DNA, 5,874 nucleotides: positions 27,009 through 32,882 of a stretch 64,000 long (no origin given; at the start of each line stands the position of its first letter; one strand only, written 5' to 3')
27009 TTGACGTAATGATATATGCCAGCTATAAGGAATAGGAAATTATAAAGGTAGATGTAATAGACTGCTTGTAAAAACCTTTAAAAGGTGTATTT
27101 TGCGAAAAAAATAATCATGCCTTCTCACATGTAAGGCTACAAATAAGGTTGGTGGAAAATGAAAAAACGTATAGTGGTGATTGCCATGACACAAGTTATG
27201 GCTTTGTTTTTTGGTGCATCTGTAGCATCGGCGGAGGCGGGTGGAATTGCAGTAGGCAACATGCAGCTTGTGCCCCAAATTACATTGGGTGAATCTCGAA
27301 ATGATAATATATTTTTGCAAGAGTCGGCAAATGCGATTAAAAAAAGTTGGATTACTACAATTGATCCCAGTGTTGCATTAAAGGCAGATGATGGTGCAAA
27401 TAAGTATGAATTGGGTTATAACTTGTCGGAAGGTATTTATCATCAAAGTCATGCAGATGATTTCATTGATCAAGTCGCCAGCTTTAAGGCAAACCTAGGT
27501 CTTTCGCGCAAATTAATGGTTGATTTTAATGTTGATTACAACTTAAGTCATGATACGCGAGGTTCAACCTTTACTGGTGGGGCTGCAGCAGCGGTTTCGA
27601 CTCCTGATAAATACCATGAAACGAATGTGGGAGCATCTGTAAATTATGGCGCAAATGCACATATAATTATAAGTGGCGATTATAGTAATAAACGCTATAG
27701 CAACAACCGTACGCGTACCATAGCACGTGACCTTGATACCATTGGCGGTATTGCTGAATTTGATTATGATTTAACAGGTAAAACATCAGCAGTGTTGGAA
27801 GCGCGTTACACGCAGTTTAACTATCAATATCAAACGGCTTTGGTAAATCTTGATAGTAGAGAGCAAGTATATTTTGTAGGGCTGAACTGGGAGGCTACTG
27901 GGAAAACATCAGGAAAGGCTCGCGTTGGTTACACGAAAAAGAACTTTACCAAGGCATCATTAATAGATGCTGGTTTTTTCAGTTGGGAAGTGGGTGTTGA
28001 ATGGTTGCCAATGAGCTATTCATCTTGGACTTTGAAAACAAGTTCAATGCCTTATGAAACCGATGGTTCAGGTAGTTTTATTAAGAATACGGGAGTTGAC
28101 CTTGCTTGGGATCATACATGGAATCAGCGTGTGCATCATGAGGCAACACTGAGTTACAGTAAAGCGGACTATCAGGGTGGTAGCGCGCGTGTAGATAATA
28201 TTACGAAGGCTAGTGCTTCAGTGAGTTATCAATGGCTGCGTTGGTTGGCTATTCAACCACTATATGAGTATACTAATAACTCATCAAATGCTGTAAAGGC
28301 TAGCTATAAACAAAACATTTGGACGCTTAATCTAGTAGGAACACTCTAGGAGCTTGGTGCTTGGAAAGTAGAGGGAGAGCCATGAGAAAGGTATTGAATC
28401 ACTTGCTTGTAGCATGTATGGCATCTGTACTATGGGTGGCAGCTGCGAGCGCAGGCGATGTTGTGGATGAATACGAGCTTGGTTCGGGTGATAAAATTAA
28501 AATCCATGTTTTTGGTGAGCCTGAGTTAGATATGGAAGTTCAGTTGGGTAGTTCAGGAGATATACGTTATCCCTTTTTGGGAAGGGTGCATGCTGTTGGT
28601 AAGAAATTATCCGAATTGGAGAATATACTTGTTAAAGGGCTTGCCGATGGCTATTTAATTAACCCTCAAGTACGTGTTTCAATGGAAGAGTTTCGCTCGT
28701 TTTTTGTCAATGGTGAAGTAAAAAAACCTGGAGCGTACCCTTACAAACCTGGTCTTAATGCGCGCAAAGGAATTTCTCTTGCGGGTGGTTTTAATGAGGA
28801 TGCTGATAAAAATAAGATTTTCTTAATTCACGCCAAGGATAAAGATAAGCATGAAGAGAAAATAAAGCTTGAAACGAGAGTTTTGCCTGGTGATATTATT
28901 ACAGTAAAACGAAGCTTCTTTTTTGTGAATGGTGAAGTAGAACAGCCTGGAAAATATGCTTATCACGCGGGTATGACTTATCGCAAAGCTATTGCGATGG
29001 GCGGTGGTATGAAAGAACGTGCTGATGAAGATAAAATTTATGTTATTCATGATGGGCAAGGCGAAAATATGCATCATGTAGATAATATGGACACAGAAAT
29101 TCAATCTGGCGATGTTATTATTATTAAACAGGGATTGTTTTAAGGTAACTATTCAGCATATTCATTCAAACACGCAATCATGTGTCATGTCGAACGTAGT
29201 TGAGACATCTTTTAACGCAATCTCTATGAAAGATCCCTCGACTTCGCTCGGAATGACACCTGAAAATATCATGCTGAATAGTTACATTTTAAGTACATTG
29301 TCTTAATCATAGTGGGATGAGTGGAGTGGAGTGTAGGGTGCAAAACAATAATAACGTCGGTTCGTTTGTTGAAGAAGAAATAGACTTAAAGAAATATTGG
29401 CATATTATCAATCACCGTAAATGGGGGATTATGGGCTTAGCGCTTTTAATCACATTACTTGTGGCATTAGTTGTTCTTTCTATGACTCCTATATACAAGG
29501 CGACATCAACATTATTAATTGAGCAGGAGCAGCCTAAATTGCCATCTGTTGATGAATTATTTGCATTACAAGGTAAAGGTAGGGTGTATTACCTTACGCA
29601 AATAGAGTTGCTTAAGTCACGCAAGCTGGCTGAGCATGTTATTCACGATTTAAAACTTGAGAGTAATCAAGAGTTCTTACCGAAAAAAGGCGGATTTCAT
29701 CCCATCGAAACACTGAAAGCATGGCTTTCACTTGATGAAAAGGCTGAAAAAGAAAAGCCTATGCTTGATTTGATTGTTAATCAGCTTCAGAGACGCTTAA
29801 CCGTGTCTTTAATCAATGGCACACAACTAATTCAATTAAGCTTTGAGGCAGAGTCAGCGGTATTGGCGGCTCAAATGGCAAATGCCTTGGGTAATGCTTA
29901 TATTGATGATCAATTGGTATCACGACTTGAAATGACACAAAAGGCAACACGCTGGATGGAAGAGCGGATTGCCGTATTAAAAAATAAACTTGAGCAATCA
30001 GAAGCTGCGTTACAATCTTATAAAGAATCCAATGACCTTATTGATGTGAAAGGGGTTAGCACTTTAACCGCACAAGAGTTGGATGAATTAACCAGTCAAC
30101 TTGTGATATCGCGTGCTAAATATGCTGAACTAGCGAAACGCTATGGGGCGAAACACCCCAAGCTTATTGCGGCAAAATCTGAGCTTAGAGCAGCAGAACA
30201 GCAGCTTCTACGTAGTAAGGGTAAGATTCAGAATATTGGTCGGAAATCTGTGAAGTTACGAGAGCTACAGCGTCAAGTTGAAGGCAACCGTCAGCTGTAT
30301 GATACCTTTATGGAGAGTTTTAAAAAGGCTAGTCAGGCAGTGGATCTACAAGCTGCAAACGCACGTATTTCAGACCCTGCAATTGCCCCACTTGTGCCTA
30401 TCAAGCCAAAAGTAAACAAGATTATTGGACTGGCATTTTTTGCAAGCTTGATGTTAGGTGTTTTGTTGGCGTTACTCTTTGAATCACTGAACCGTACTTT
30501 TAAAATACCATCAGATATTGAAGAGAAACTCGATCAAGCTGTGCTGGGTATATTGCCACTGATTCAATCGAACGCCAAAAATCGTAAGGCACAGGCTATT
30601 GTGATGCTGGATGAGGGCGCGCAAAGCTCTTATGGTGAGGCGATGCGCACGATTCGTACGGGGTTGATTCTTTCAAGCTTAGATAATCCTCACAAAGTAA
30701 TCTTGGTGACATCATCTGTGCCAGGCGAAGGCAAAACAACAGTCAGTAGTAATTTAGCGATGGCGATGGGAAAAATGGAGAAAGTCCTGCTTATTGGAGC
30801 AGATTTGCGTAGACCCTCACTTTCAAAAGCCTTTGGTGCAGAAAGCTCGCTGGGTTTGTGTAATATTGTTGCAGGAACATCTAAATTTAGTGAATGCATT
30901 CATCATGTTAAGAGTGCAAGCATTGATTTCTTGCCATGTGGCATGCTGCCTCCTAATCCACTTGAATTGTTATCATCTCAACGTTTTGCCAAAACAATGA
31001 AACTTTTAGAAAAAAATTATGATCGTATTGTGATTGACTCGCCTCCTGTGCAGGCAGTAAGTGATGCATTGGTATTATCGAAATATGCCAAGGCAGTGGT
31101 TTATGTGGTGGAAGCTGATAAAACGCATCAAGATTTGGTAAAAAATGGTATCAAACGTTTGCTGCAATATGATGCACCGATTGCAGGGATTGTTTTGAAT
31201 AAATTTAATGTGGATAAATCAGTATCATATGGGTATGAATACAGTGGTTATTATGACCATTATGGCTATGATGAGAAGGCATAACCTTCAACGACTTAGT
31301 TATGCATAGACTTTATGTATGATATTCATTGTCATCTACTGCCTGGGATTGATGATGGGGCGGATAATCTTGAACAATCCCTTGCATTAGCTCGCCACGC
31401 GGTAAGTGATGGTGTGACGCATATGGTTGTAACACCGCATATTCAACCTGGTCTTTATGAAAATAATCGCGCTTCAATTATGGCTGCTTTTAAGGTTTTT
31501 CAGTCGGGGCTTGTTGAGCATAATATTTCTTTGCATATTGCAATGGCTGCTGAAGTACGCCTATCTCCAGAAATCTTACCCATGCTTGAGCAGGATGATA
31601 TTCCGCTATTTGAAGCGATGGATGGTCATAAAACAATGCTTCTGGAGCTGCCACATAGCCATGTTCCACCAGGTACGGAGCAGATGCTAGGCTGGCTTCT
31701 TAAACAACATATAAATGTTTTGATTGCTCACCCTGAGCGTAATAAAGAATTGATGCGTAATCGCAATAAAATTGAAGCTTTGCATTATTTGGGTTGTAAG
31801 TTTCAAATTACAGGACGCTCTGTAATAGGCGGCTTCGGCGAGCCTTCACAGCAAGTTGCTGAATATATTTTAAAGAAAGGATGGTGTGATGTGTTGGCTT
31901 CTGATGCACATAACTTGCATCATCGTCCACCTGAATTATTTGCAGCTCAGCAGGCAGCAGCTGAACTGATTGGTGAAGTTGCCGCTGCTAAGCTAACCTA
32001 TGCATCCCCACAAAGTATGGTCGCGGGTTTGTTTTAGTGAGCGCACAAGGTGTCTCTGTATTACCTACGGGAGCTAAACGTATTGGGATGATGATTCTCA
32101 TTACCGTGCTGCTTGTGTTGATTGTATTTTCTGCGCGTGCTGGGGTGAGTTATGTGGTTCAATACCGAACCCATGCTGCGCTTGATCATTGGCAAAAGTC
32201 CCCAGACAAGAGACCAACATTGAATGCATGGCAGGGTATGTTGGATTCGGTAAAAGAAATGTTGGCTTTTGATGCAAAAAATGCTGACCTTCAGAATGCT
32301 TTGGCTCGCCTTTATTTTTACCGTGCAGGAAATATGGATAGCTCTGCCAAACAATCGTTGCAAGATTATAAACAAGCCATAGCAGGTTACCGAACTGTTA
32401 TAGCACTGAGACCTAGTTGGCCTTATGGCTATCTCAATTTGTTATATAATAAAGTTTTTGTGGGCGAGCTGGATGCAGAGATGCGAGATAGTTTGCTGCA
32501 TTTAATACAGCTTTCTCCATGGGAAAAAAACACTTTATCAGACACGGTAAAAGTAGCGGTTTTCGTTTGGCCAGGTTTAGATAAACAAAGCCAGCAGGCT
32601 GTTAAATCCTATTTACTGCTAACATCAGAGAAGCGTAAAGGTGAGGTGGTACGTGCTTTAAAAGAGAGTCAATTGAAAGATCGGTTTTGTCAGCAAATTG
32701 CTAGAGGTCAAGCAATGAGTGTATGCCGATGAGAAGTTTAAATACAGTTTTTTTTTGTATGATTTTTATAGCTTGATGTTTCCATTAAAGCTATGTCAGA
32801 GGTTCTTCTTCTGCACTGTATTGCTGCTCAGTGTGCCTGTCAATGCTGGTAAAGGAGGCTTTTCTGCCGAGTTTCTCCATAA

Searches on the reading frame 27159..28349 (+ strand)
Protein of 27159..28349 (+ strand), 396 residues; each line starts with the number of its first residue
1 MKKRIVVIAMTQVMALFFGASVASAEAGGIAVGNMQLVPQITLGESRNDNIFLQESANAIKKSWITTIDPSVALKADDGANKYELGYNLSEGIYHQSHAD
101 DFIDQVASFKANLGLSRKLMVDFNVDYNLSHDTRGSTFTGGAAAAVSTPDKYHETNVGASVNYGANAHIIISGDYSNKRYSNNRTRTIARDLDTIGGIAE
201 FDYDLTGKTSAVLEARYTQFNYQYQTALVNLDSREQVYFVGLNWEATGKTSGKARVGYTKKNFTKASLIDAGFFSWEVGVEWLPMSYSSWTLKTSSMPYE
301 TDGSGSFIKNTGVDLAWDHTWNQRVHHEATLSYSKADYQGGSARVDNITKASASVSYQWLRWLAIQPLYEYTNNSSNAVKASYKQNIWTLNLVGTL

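Call 71: search_protein_families(library=pfam, proteins=[window:27159-28349:+], max_evalue=0.00001)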
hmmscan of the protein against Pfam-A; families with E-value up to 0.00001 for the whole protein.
window:27159-28349:+ (396 aa): 1 family
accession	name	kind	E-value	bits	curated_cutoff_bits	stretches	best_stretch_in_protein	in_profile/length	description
PF10082.15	BBP2_2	-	1.1e-32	113.8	23.7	1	26-392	4-374/378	Putative beta-barrel porin 2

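Call 72: search_protein_families(library=ncbifam, proteins=[window:27159-28349:+], max_evalue=0.00001)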
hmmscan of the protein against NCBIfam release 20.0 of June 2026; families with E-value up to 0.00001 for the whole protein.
window:27159-28349:+ (396 aa): 2 families
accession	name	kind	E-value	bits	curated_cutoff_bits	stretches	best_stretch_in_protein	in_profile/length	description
TIGR03016.1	pepcterm_hypo_1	hypoth_equivalog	1.7e-14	53.7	90.85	1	303-392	380-473/477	TIGR03016 family PEP-CTERM system-associated outer membrane protein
TIGR03014.2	EpsL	equivalog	9.4e-14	51.2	275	1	158-392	136-381/385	XrtB/PEP-CTERM-associated polysaccharide biosynthesis outer membrane protein EpsL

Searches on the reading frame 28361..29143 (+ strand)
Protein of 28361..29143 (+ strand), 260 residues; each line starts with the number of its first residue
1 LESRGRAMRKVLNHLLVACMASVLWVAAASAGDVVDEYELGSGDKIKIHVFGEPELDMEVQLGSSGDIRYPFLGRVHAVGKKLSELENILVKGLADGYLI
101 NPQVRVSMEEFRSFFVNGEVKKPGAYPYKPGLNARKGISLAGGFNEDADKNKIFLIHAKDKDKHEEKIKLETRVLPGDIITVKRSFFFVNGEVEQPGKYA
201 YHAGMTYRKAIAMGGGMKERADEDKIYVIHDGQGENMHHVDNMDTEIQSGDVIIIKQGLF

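Call 72: search_protein_families(library=ncbifam, proteins=[window:28361-29143:+], max_evalue=0.00001)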
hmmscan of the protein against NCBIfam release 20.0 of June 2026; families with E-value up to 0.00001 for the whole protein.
window:28361-29143:+ (260 aa): 4 families
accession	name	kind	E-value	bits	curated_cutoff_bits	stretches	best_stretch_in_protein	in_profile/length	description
TIGR03028.1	EpsE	equivalog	1.8e-33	115.9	262.65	1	37-260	1-239/239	polysaccharide export protein EpsE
TIGR03027.2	pepcterm_export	equivalog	9.1e-28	97.1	180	1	37-186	2-168/169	XrtA/PEP-CTERM system exopolysaccharide export protein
NF041843.1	EpsY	equivalog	1.2e-19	70.4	320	1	33-170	48-185/211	exopolysaccharide export protein EpsY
NF011658.0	PRK15078.1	subfamily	3.1e-19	69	333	1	37-238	84-312/380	polysaccharide export protein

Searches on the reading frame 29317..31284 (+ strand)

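Call 72: search_protein_families(library=ncbifam, proteins=[window:29317-31284:+], max_evalue=0.00001)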
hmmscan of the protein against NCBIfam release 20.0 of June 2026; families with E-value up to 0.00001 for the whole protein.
window:29317-31284:+ (655 aa): 14 families
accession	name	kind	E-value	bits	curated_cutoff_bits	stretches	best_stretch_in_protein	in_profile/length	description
TIGR01005.1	eps_transp_fam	subfamily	2.5e-84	283.9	411.7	3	438-651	525-737/754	exopolysaccharide transport protein family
NF008568.0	PRK11519.1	equivalog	3.2e-64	217.3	1068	2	153-652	210-716/720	tyrosine-protein kinase Wzc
NF007350.0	PRK09841.1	equivalog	2.1e-61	208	1248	2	154-653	211-724/726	tyrosine-protein kinase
TIGR01007.1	eps_fam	subfamily_domain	6.3e-48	163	108.05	1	441-642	1-202/204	polysaccharide biosynthesis tyrosine autokinase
TIGR03018.1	pepcterm_TyrKin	hypoth_equivalog_domain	1e-35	123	230.65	1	434-628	6-207/207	XrtA-associated tyrosine autokinase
TIGR03007.1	pepcterm_ChnLen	equivalog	1e-34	119.7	278.85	2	289-425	332-472/498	XrtA system polysaccharide chain length determinant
TIGR03017.1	EpsF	equivalog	2.3e-33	115.6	422.75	2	24-276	3-238/444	chain length determinant protein EpsF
TIGR03029.1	EpsG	equivalog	4.1e-31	108.2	313.8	1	437-628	81-273/274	chain length determinant protein tyrosine kinase EpsG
TIGR01969.1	minD_arch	subfamily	1.3e-11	44.2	201.75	1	461-634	2-174/251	cell division ATPase MinD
TIGR01006.1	polys_exp_MPA1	subfamily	5.4e-11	42.4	296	0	346-414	154-222/226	CspC family polysaccharide chain length determinant protein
TIGR01010.1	BexC_CtrB_KpsE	subfamily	2.4e-10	40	437.5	1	41-387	9-354/362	polysaccharide export inner-membrane protein, BexC/CtrB/KpsE family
TIGR01968.1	minD_bact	equivalog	4.5e-09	36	212.9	1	460-577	2-121/261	septum site-determining protein MinD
TIGR03371.1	cellulose_yhjQ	equivalog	4.4e-07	29.6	157.85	1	460-636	2-184/246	cellulose biosynthesis protein BcsQ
NF010030.0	PRK13505.1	equivalog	7.9e-06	24.5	652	0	429-508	24-105/557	formate--tetrahydrofolate ligase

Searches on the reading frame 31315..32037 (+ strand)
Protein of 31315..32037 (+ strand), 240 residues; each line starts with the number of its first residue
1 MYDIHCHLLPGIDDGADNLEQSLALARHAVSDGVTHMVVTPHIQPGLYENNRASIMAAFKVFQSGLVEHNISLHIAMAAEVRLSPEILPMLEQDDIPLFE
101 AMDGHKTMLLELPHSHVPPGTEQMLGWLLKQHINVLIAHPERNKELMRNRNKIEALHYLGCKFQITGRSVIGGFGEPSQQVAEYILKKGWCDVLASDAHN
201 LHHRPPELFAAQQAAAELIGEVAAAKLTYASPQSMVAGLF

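Call 72: search_protein_families(library=ncbifam, proteins=[window:31315-32037:+], max_evalue=0.00001)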
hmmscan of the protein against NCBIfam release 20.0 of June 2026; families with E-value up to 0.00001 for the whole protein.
window:31315-32037:+ (240 aa): 1 family
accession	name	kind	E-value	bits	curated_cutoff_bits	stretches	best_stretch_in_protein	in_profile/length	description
NF041488.1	caps_synth_Cps4B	equivalog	5.1e-32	111.4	400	1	1-236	1-238/243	capsular polysaccharide biosynthesis protein Cps4B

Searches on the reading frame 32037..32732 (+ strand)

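Call 72: search_protein_families(library=ncbifam, proteins=[window:32037-32732:+], max_evalue=0.00001)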
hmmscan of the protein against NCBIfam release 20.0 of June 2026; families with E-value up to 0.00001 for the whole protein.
window:32037-32732:+ (231 aa): 1 family
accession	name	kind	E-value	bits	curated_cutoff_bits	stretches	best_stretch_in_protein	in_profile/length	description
NF038257.2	exopoly_VpsP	subfamily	4.1e-15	56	125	1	19-220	5-211/213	VpsP family polysaccharide biosynthesis protein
